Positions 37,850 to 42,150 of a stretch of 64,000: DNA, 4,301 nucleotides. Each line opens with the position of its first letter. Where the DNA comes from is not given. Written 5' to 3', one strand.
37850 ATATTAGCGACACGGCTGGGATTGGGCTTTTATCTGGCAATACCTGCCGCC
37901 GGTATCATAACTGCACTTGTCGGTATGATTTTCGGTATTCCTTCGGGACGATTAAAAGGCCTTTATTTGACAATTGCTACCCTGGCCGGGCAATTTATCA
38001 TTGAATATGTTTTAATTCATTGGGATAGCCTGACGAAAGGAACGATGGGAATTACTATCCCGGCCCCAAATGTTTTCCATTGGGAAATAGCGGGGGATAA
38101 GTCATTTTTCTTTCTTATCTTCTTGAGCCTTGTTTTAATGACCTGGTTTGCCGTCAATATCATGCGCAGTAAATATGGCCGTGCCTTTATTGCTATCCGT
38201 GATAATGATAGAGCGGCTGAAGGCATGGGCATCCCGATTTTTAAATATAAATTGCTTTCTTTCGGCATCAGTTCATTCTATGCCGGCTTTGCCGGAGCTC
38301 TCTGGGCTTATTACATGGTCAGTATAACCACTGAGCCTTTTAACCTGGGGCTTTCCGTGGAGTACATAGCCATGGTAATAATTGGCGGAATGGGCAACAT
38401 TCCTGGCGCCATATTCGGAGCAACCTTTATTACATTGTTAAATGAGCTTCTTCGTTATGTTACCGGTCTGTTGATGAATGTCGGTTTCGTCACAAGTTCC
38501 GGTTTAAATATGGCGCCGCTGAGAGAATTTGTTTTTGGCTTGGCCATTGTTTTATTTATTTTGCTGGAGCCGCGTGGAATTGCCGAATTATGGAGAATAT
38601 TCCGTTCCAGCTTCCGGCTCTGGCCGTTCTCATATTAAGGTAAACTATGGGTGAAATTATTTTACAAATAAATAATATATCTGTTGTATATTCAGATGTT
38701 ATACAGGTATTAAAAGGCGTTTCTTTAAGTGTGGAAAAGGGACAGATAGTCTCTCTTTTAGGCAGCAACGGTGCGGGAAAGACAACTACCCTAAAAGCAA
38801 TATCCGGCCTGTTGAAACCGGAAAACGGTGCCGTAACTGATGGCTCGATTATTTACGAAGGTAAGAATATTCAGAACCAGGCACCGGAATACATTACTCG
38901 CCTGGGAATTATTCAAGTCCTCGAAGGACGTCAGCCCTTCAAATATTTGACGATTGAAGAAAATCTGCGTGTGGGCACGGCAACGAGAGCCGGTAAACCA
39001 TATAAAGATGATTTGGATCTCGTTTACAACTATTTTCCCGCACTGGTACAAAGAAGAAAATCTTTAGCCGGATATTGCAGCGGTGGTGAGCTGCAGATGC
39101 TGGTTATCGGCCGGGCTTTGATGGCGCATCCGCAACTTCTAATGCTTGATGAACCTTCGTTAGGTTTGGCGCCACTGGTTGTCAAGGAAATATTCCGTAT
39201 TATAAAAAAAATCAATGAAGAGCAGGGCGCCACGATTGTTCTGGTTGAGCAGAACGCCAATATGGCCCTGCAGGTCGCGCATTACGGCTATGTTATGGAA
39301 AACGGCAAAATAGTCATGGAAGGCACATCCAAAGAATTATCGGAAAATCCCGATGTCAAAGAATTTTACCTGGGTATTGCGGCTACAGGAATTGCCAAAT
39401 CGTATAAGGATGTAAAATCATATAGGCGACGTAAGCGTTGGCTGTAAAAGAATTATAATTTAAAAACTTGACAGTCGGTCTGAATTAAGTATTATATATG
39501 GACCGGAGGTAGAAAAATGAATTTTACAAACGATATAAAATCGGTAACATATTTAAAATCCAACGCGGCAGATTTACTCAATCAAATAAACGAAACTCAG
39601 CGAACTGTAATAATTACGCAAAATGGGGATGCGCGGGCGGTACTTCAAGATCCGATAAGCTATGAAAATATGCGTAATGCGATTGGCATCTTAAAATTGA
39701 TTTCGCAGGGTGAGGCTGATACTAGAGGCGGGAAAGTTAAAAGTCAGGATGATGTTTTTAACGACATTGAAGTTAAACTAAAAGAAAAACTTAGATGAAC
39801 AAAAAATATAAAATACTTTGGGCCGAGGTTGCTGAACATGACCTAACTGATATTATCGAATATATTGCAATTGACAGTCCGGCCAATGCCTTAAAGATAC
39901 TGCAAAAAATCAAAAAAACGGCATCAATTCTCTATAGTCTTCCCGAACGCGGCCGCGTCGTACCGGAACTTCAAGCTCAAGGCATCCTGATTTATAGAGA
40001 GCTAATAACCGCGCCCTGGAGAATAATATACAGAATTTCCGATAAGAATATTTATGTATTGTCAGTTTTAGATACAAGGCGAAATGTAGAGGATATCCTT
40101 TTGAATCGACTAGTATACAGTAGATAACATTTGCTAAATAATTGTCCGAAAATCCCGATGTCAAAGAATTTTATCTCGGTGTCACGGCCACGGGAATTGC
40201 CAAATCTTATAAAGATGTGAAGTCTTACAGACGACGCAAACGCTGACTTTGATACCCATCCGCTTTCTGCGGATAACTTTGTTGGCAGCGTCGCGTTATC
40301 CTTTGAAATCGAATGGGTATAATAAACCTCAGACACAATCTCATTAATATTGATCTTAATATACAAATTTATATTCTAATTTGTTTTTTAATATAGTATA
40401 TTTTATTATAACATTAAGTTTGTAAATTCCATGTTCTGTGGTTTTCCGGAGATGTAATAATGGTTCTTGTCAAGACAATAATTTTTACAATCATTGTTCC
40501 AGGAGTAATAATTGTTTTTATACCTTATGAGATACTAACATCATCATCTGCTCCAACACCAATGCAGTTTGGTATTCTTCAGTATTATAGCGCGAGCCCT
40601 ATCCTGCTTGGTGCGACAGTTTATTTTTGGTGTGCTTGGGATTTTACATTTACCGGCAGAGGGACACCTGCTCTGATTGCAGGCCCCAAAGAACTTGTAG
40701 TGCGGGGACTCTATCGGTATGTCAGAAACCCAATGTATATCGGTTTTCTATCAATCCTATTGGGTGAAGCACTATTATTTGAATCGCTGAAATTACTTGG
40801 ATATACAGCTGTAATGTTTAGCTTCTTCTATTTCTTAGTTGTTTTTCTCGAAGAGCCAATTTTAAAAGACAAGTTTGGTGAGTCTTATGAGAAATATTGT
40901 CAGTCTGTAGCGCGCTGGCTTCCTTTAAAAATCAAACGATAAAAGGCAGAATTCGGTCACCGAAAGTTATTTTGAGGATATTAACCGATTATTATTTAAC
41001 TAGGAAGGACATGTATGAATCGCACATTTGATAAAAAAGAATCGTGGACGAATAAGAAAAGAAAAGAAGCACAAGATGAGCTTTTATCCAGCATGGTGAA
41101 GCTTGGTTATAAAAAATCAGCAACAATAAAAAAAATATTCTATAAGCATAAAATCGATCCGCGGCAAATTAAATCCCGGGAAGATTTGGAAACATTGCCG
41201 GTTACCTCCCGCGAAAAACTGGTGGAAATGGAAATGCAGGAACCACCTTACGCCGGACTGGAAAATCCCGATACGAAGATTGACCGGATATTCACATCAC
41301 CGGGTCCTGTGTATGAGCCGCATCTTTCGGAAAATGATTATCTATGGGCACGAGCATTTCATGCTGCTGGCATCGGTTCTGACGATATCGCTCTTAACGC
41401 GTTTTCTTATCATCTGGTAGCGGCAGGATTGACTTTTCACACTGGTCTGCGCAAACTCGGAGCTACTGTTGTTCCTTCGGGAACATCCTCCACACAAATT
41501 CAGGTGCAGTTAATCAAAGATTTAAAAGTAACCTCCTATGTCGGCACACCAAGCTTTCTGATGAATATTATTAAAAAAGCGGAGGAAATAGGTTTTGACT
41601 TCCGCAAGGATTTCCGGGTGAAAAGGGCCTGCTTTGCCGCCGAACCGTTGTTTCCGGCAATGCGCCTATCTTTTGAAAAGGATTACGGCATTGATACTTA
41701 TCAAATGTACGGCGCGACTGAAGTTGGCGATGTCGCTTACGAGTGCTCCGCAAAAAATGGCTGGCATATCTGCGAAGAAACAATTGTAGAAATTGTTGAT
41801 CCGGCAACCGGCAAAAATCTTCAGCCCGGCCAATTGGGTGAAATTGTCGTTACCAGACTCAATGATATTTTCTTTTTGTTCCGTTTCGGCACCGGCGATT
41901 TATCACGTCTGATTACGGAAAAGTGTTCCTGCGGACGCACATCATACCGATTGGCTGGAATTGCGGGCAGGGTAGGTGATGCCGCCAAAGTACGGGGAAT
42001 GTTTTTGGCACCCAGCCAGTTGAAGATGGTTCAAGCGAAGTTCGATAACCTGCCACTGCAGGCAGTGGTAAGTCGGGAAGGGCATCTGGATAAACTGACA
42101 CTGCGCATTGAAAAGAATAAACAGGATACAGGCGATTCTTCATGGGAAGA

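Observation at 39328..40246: Toxin-antitoxin cassette bracketed by two diverged copies of the livF-like 3' end (synonymous-only divergence)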

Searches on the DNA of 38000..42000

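Call 9: search_rna_families(source=window, start=38000, end=42000, threshold=evalue, max_evalue=1)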
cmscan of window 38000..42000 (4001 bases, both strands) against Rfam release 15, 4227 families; matches with E-value up to 1: 0.
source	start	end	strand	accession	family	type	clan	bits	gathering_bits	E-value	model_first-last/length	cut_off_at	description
